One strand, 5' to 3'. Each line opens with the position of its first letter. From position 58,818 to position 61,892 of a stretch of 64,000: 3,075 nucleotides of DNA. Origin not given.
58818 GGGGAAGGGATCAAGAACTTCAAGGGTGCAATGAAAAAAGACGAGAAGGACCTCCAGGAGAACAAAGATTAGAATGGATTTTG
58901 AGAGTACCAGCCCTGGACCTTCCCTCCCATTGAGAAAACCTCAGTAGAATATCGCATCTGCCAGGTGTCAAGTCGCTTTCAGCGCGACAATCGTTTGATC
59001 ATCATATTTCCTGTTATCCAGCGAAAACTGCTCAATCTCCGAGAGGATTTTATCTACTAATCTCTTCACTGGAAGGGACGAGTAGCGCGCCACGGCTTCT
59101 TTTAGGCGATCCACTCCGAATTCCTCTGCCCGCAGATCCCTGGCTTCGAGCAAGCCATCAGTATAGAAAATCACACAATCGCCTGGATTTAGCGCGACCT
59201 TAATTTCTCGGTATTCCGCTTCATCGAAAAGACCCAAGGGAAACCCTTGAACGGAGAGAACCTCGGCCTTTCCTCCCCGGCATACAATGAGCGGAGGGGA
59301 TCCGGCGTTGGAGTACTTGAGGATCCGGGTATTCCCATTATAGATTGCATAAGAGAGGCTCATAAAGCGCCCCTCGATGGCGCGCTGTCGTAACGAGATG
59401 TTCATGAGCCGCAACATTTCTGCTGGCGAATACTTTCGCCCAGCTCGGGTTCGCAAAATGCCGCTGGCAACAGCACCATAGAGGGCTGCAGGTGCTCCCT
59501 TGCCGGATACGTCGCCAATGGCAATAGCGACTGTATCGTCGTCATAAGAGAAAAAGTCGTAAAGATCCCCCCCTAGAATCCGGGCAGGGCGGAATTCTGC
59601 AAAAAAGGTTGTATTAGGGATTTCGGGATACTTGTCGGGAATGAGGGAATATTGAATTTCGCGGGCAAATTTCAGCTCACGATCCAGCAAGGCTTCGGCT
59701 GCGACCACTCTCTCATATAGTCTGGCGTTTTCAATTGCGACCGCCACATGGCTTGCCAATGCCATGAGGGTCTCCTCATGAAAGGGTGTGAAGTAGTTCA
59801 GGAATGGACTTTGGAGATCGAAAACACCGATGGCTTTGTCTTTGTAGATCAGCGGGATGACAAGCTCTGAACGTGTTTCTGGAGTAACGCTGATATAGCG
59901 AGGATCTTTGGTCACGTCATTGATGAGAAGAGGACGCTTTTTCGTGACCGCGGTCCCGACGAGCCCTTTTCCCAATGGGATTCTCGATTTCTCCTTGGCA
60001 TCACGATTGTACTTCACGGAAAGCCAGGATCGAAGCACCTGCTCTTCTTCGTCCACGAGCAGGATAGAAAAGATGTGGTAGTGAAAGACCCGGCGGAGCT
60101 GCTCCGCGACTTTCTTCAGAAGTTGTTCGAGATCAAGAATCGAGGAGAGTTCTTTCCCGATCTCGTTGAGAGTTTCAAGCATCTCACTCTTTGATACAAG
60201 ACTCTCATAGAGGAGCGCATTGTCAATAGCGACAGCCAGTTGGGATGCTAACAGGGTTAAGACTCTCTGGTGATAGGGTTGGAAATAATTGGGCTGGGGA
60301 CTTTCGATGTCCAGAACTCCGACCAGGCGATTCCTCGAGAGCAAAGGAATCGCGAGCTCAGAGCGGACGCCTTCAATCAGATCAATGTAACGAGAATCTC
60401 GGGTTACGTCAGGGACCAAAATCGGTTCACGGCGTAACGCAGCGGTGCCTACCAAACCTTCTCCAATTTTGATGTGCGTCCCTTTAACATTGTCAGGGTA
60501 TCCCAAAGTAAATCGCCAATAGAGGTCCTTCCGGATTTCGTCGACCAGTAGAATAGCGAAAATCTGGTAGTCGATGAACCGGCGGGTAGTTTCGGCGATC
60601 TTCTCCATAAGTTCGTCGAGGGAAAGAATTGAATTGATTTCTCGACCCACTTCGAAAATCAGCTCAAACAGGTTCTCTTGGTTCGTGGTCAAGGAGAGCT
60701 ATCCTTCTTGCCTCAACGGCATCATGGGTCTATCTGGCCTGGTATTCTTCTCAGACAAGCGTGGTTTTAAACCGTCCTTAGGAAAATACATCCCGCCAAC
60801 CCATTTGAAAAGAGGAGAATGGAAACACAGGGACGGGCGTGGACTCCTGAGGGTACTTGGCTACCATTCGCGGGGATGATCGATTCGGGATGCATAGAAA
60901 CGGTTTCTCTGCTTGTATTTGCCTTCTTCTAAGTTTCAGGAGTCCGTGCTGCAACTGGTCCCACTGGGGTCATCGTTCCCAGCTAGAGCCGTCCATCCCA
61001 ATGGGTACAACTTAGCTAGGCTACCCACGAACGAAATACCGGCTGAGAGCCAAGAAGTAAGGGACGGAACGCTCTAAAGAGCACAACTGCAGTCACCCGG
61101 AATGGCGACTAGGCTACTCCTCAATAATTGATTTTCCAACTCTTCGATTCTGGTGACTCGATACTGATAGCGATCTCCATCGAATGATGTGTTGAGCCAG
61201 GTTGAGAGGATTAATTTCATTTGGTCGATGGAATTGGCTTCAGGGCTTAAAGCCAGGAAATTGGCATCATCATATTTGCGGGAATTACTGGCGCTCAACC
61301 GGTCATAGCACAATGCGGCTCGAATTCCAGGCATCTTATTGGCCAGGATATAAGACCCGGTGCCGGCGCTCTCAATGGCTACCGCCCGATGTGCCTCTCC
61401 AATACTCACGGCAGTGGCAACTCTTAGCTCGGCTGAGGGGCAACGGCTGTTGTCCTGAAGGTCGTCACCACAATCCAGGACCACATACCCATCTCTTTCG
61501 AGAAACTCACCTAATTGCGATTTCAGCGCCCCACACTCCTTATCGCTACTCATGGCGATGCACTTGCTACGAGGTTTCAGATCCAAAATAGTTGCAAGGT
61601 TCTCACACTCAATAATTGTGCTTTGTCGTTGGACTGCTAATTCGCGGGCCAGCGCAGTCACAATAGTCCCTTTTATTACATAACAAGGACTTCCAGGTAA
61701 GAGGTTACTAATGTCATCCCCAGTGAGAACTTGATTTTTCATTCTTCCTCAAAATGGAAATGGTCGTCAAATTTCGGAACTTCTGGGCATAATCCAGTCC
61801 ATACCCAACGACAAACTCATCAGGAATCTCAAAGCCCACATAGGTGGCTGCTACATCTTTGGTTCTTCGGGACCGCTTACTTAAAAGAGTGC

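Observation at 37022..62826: Abrupt switch to frameshift-riddled housekeeping genes in the 3' ~27 kb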

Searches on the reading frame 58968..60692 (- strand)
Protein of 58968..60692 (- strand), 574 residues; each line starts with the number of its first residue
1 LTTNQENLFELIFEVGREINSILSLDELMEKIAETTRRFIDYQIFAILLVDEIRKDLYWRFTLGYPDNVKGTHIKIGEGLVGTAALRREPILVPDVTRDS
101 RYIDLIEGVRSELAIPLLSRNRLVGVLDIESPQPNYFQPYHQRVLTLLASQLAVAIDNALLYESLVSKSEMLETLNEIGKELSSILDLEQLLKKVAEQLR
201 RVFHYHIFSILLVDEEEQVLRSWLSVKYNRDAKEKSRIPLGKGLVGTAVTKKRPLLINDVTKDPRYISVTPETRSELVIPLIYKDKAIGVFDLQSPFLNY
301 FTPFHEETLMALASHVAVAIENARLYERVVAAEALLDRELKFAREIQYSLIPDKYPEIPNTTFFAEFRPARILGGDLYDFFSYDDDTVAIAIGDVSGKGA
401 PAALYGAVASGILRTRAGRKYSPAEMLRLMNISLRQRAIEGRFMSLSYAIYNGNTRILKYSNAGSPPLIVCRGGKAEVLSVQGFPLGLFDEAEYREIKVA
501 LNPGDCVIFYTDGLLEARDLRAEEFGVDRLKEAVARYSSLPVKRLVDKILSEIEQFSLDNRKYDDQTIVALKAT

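Call 59: search_protein_families(library=pfam, proteins=[window:58968-60692:-], max_evalue=0.00001)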
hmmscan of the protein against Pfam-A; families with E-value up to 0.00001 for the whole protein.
window:58968-60692:- (574 aa): 4 families
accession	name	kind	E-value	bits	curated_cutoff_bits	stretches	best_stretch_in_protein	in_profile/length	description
PF07228.17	SpoIIE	-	8.4e-47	160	25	1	384-572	1-190/192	Stage II sporulation protein E (SpoIIE)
PF13185.12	GAF_2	-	1.2e-41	142.6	28.6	2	23-157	2-136/136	GAF domain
PF01590.32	GAF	-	2.3e-39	135.4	22.4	2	25-156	2-133/133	GAF domain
PF13492.12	GAF_3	-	9.5e-26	91.2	27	2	24-158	1-129/129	GAF domain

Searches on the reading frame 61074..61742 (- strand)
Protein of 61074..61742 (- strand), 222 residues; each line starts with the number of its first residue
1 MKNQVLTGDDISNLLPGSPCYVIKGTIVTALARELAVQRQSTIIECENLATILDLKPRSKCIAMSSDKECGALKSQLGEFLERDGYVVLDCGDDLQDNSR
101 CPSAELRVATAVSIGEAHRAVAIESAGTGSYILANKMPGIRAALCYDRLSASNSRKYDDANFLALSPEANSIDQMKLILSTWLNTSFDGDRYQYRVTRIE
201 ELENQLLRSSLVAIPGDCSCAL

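Call 34: find_encoding_contigs(protein=window:61074-61742:-, flank=10000, max_places=10)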
Protein window:61074-61742:- (222 aa): no gene with exactly this product is on record in the collection.

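Call 59: search_protein_families(library=pfam, proteins=[window:61074-61742:-], max_evalue=0.00001)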
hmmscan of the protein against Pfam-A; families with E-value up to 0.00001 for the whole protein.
window:61074-61742:- (222 aa): 1 family
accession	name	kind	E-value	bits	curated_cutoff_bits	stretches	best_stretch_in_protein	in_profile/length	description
PF02502.23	LacAB_rpiB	-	6.2e-30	104.4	24.7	1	62-199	1-138/138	Ribose/Galactose Isomerase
